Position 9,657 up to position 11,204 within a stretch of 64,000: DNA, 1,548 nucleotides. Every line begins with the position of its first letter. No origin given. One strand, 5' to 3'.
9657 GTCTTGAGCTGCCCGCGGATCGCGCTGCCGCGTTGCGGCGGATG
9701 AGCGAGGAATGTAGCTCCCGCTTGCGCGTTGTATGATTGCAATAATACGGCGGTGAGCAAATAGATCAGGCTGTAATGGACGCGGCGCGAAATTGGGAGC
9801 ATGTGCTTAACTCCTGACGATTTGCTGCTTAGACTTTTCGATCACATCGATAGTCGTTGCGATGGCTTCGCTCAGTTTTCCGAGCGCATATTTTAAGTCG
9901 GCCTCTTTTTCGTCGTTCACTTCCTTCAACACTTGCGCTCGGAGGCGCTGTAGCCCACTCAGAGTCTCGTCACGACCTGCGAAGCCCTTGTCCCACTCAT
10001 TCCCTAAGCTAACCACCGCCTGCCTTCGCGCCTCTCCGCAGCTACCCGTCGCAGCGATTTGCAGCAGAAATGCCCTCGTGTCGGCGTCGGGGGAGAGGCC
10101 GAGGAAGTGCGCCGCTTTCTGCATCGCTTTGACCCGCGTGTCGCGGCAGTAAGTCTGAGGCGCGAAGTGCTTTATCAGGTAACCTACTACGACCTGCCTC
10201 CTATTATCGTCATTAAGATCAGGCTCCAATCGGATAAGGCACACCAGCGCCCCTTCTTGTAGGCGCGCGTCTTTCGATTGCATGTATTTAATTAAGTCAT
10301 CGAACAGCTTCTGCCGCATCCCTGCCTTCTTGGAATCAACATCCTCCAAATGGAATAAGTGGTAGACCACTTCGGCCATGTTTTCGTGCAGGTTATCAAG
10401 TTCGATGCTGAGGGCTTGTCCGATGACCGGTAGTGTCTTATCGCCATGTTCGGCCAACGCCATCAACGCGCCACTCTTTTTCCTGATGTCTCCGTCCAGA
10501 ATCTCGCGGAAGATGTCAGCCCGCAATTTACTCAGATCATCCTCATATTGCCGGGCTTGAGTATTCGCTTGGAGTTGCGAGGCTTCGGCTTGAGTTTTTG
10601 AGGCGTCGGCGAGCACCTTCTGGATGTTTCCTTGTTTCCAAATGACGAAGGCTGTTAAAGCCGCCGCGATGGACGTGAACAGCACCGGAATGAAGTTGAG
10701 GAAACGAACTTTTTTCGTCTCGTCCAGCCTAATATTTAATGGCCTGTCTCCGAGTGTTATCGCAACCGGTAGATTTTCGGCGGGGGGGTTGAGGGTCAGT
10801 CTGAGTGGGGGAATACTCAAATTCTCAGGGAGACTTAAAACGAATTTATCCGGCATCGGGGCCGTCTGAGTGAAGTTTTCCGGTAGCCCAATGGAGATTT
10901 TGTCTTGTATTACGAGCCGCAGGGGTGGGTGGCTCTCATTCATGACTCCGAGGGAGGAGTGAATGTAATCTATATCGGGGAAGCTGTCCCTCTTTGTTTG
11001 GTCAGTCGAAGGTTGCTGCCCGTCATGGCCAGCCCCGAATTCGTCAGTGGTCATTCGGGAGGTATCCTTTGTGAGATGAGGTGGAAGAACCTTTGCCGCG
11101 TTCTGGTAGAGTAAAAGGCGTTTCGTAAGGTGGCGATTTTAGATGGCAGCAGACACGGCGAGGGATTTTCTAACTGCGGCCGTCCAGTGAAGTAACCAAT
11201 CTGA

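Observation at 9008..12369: A low-GC three-gene island of entirely unannotatable proteins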

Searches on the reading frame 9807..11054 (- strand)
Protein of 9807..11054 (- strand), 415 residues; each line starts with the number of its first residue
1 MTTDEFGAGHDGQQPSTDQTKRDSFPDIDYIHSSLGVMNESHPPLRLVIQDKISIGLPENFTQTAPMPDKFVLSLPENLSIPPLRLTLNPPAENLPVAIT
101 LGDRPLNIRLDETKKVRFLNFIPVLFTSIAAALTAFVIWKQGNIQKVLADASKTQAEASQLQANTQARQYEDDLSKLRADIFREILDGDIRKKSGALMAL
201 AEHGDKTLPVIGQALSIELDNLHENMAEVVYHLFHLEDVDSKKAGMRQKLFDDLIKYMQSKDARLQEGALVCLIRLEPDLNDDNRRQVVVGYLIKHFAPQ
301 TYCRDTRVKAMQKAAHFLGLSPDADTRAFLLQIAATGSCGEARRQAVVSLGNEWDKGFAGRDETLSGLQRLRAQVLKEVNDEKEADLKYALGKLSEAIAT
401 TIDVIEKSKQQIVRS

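Call 3: search_protein_families(library=pfam, proteins=[window:9807-11054:-], max_evalue=1)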
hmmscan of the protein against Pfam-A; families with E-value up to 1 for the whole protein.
window:9807-11054:- (415 aa): 2 families
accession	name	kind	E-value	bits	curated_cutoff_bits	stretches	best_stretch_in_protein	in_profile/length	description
PF13646.12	HEAT_2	-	0.00025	21.7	27.7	0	303-350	40-87/88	HEAT repeats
PF22928.2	INTS1_R4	-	0.1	13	27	1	224-276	8-60/102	Integrator complex subunit 1, R4 domain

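Call 4: search_protein_families(library=padloc, proteins=[window:9807-11054:-], max_evalue=1)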
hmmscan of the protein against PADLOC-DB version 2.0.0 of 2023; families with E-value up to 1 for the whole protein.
window:9807-11054:- (415 aa): 0 families

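Call 5: search_protein_families(library=ncbifam, proteins=[window:9807-11054:-], max_evalue=1)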
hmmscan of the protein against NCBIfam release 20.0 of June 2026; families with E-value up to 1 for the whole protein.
window:9807-11054:- (415 aa): 0 families

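Call 10: find_homologous_proteins(query=window:9807-11054:-)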
Query window:9807-11054:- (415 aa): 2 proteins with E <= 0.001 among 8000 candidates.
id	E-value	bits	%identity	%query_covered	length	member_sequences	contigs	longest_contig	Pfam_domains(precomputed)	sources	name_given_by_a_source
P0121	1.6e-271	918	100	100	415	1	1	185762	-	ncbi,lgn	-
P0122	2.9e-80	288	41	99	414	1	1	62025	-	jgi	jgi:hypothetical protein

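Call 13: find_encoding_contigs(protein=P0122, flank=10000, max_places=3)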
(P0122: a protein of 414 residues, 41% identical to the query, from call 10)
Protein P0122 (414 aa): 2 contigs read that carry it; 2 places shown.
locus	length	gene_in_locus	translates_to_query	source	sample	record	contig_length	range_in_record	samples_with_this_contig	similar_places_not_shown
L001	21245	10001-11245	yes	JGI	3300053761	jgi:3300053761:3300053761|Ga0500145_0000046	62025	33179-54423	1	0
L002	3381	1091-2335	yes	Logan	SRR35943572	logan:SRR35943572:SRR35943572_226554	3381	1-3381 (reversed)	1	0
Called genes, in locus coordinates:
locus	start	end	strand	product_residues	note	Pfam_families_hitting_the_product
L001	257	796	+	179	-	-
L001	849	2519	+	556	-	PF01145:Band_7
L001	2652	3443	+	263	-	PF05690:ThiG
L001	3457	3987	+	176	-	PF05164:ZapA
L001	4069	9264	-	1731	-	PF07676:PD40 (faint), PF02368:Big_2, PF00932:LTD, PF02368:Big_2, PF00932:LTD, PF02369:Big_1 (weak), PF02368:Big_2, PF00932:LTD (weak), +3 more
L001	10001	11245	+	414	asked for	-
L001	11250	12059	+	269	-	PF22904:NOMO1-like_2nd (weak), PF13620:CarboxypepD_reg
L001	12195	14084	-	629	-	PF02574:S-methyl_trans, PF02219:MTHFR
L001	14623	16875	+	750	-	PF07676:PD40 (faint), PF26550:Tricorn_2nd (faint), PF00930:DPPIV_N, PF26549:Tricorn_N, PF02129:Peptidase_S15, PF20434:BD-FAE (faint), PF00326:Peptidase_S9, PF01738:DLH, +1 more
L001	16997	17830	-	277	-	PF01149:Fapy_DNA_glyco, PF06831:H2TH, PF06827:zf-FPG_IleRS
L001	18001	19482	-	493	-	PF02878:PGM_PMM_I, PF02879:PGM_PMM_II, PF02880:PGM_PMM_III, PF00408:PGM_PMM_IV (weak)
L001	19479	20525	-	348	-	PF00483:NTP_transferase, PF12804:NTP_transf_3, PF00132:Hexapep (faint), PF24894:Hexapep_GlmU, PF25084:LbH_EIF2B, PF25087:GMPPB_C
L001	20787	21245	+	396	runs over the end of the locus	PF00108:Thiolase_N, PF02803:Thiolase_C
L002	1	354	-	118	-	?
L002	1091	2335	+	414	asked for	-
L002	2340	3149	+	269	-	PF22904:NOMO1-like_2nd (weak), PF13620:CarboxypepD_reg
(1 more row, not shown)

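Call 29: search_protein_families(library=pfam, proteins=[L001:11250-12059:+, P0122], max_evalue=0.1)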
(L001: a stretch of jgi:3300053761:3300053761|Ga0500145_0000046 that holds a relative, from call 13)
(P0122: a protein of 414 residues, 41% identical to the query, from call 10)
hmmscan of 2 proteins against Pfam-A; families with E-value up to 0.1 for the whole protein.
L001:11250-12059:+ (269 aa): 6 families
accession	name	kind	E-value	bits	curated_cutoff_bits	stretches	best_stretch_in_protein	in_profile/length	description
PF13620.12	CarboxypepD_reg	-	4.4e-10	40.2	32.3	1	44-115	1-72/82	Carboxypeptidase regulatory-like domain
PF17210.9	SdrD_B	-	0.00012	22.6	29.7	1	59-104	26-71/112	SdrD B-like domain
PF23193.1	NOMO_3rd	-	0.014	15.9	27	1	69-98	56-85/120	NOMO third transthyretin-like domain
PF09430.16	EMC7_beta-sandw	-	0.019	15.6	26.6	1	56-113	6-58/122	ER membrane protein complex subunit 7, beta-sandwich domain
PF17802.7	SpaA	-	0.026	15.1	23.1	1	64-96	23-57/91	Prealbumin-like fold domain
PF10670.15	DUF4198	-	0.029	14.9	34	1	42-97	146-205/209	Domain of unknown function (DUF4198)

P0122 (414 aa): 1 family
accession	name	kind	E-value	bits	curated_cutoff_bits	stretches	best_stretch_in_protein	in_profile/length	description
PF14088.11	DUF4268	-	0.018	15.5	27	1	185-257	57-128/140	Domain of unknown function (DUF4268)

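Call 42: search_protein_representatives(alignment_id=A3)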
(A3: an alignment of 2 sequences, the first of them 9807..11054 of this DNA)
Query: 2 sequences, 434 profile positions. Proteins with E-value up to 0.001 (for the whole library): 57; up to 1e-10: 29; up to 1e-30: 4. The best 57 are listed.
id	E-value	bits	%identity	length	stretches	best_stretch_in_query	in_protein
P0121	6.7e-242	819.3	-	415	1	17-434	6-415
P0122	3.6e-240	813.6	-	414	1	1-434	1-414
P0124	1.3e-100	353.8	-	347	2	163-429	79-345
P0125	1.4e-53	198.8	-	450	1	78-425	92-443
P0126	6.1e-27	111.0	-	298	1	171-425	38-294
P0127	1.2e-24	103.5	-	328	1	79-393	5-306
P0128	8.6e-24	100.6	-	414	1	102-401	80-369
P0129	3.7e-23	98.6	-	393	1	172-413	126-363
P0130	1.5e-22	96.5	-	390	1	139-388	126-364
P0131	7.5e-22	94.2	-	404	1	139-400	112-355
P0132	9.0e-21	90.7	-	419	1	114-400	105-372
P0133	1.9e-20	89.6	-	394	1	117-401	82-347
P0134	1.5e-19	86.7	-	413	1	111-396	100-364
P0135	1.9e-19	86.3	-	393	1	133-399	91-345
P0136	8.6e-19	84.2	-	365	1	110-392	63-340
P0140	1.2e-17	80.3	-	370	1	180-396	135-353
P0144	3.5e-13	65.6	-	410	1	127-405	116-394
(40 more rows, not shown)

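Call 43: predict_structure(alignment_id=A3)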
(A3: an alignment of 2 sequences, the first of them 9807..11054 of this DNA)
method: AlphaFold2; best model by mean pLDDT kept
length: 415 residues; sequences in the alignment: 2
mean_pLDDT: 58.8   pTM: 0.51
mean pLDDT of the five models: 58.8, 55.4, 54.2, 53.2, 49.7
residues with pLDDT >= 90: 31; 70-90: 153; 50-70: 57; < 50: 174
segments of 3 or more residues with pLDDT < 50: 1-169, 188-191
pLDDT, mean of each block of 10 residues (from residue 1): 26 26 30 26 23 25 30 30 28 29 28 31 42 41 40 44 46 53 54 53 63 68 77 78 79 91 87 90 88 88 79 90 86 81 85 69 81 86 82 82 78 61
secondary structure, 60 per line:
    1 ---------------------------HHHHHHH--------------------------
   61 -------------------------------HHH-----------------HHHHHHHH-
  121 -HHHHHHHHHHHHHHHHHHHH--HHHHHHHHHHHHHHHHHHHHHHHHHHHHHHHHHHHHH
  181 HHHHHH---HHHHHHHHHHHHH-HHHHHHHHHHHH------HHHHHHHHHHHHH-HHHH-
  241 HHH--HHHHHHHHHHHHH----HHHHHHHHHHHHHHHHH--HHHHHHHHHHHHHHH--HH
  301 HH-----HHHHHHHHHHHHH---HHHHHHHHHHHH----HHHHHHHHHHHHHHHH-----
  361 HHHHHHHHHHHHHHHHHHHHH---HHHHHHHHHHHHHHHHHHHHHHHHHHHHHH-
elements in order: H28-34 H112-119 H122-141 H144-186 H190-202 H204-215 H222-234 H236-239 H246-258 H263-279 H282-296 H299-302 H308-320 H324-335 H340-355 H361-381 H385-414

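Call 45: search_protein_families(library=pfam, proteins=[P0124, P0125, P0126, P0127, P0128, P0129, P0130, P0131, P0132, P0133], max_evalue=0.01)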
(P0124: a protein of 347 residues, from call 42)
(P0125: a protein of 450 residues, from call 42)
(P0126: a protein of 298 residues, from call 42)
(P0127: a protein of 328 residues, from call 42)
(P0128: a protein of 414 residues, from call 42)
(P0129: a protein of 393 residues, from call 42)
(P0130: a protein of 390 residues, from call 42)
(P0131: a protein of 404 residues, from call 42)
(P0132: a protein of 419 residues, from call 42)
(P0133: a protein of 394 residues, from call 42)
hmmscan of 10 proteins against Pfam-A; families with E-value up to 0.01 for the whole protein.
P0124 (347 aa): 3 families
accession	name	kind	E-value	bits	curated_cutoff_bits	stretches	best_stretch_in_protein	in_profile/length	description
PF04612.17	T2SSM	-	0.001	19.7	27.8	1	37-105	16-83/160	Type II secretion system (T2SS), protein M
PF09787.14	Golgin_A5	-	0.0017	18.4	31.7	1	35-95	163-223/305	Golgin subfamily A member 5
PF03938.19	OmpH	-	0.0029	18.3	32.4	1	55-135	18-94/141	Outer membrane protein (OmpH-like)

P0125 (450 aa): 0 families

P0126 (298 aa): 0 families

P0127 (328 aa): 1 family
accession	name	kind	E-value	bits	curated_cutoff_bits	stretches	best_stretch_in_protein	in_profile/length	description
PF12717.13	Cnd1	-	0.004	17.6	26.4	1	130-239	8-117/162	non-SMC mitotic condensation complex subunit 1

P0128 (414 aa): 0 families

P0129 (393 aa): 0 families

P0130 (390 aa): 3 families
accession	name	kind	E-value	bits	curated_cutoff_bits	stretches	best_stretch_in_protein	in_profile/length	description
PF24993.1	GNC1_N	-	0.00024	21.3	26.3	0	197-232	70-105/134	Stalled ribosome sensor GCN1 N-terminal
PF12717.13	Cnd1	-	0.00068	20.2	26.4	1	193-306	8-121/162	non-SMC mitotic condensation complex subunit 1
PF13646.12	HEAT_2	-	0.0014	19.4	27.7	1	182-238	5-63/88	HEAT repeats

P0131 (404 aa): 0 families

P0132 (419 aa): 0 families

P0133 (394 aa): 0 families

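Call 49: find_related_loci(query=A5, collection=genome_contigs, flank=8000)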
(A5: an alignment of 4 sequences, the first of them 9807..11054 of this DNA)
Query A5 (415 aa) in genome_contigs; peptide patterns used: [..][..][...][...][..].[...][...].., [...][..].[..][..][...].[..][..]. (x = any residue, [..] = any of these).
53 stretches matched a pattern, but none encodes a relative of the query by tblastn (E <= 1e-3).

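Call 61: find_encoding_contigs(protein=P0124, flank=8000, max_places=2)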
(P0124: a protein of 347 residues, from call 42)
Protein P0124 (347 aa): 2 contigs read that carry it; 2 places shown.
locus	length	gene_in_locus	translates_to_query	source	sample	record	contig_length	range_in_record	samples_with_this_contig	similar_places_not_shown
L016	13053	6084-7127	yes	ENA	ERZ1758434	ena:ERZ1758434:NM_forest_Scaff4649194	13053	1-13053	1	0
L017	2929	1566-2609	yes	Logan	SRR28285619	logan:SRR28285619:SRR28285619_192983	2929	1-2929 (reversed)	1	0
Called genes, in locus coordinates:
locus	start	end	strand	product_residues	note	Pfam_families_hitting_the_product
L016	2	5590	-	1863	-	?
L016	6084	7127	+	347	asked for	-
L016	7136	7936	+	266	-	-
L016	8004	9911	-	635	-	PF02574:S-methyl_trans, PF02219:MTHFR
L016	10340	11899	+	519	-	PF07690:MFS_1, PF00854:PTR2, PF07690:MFS_1 (weak)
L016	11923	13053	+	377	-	?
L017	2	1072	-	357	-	?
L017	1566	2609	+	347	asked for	-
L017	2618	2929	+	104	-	?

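Call 62: find_encoding_contigs(protein=P0125, flank=8000, max_places=2)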
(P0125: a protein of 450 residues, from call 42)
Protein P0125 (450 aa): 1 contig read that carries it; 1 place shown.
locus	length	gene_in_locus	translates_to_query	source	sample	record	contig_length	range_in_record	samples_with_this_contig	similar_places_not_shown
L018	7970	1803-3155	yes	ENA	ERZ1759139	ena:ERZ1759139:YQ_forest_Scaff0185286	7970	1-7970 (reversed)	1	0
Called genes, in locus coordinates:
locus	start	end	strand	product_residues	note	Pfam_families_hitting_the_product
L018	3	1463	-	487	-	?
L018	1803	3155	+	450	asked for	-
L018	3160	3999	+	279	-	-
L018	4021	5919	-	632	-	PF02574:S-methyl_trans, PF02219:MTHFR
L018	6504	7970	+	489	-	?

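Call 65: find_encoding_contigs(protein=P0128, flank=6000, max_places=2)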
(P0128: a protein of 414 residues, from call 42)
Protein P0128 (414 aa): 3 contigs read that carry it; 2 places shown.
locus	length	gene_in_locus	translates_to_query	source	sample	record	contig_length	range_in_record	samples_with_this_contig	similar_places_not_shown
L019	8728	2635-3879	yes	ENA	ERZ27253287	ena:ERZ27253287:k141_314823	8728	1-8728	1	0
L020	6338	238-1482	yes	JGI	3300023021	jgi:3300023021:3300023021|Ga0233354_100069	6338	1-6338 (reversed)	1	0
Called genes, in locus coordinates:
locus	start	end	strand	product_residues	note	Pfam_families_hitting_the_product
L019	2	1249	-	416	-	?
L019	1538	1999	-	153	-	PF01609:DDE_Tnp_1, PF13359:DDE_Tnp_4 (weak), PF13586:DDE_Tnp_1_2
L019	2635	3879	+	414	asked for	-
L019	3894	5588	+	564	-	PF13620:CarboxypepD_reg (faint), PF18914:DUF5666 (faint), PF00691:OmpA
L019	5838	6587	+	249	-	PF13271:DUF4062, PF19960:EAD7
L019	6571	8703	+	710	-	PF19960:EAD7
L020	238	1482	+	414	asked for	-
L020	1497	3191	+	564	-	PF13620:CarboxypepD_reg (faint), PF18914:DUF5666 (faint), PF00691:OmpA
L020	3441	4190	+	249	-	PF13271:DUF4062, PF19960:EAD7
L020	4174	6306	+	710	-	PF19960:EAD7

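Call 66: find_encoding_contigs(protein=P0130, flank=6000, max_places=2)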
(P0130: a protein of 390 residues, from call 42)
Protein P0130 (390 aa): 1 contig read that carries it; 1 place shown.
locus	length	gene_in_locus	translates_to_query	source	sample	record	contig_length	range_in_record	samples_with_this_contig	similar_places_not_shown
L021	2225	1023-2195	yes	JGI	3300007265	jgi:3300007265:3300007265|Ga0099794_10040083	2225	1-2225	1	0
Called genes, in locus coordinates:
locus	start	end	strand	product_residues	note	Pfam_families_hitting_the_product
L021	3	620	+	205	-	?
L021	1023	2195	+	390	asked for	-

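Call 70: find_related_loci(query=A7, collection=metagenome_contigs, flank=4000)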
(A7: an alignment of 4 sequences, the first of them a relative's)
Query A7 (414 aa) in metagenome_contigs; peptide patterns used: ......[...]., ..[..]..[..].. (x = any residue, [..] = any of these).
393 stretches matched a pattern; 3 encode a relative of the query (tblastn E <= 1e-3); 3 distinct loci.
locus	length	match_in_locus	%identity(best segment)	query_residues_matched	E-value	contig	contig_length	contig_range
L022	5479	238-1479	100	1-414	0e+0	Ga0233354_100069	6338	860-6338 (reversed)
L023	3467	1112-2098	47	91-413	7e-102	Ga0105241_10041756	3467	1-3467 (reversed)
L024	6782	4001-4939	48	91-414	3e-96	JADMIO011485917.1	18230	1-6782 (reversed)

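Call 73: search_protein_families(library=pfam, proteins=[L024:4955-6616:+, L019:3894-5588:+, L016:7136-7936:+, L018:3160-3999:+, L024:1845-3449:+, L019:5838-6587:+, L019:6571-8703:+], max_evalue=0.01)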
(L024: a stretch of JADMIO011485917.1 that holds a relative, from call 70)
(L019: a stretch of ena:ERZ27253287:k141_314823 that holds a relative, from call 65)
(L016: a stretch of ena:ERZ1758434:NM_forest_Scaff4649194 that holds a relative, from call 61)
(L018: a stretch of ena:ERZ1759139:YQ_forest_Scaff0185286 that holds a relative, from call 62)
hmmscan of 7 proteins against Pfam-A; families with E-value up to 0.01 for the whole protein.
L024:4955-6616:+ (553 aa): 3 families
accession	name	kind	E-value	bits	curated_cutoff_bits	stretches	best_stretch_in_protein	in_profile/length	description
PF00691.25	OmpA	-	9.8e-19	68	27.2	1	435-532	1-98/98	OmpA family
PF13620.12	CarboxypepD_reg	-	8.6e-10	39.3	32.3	1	35-121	1-82/82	Carboxypeptidase regulatory-like domain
PF18914.6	DUF5666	-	3.8e-05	24.3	27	1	272-341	1-60/60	Domain of unknown function (DUF5666)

L019:3894-5588:+ (564 aa): 4 families
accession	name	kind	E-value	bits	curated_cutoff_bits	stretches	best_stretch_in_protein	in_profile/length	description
PF00691.25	OmpA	-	3.8e-19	69.3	27.2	1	450-546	2-98/98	OmpA family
PF13620.12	CarboxypepD_reg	-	1.8e-07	31.8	32.3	1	43-128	2-82/82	Carboxypeptidase regulatory-like domain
PF18914.6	DUF5666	-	6.8e-06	26.7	27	1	283-354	2-59/60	Domain of unknown function (DUF5666)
PF11839.13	Alanine_zipper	-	0.00012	22.7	23.1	1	378-435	3-60/69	Alanine-zipper, major outer membrane lipoprotein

L016:7136-7936:+ (266 aa): 1 family
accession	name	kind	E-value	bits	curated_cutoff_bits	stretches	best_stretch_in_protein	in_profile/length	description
PF13620.12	CarboxypepD_reg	-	0.00012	22.8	32.3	1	44-121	1-78/82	Carboxypeptidase regulatory-like domain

L018:3160-3999:+ (279 aa): 1 family
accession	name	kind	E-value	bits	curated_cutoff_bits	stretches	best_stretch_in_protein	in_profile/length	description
PF13620.12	CarboxypepD_reg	-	0.0068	17.2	32.3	0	48-95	5-52/82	Carboxypeptidase regulatory-like domain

L024:1845-3449:+ (534 aa): 0 families

L019:5838-6587:+ (249 aa): 2 families
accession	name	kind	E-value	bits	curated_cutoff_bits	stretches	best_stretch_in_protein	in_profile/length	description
PF13271.11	DUF4062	-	7.7e-24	84.1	24.7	1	11-93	2-82/82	Domain of unknown function (DUF4062)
PF19960.5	EAD7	-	1.4e-16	60.4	32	1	177-238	1-62/62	Effector-associated domain 7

L019:6571-8703:+ (710 aa): 1 family
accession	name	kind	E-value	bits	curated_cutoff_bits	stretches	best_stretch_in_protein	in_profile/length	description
PF19960.5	EAD7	-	2.1e-17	63.1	32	1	17-78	1-62/62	Effector-associated domain 7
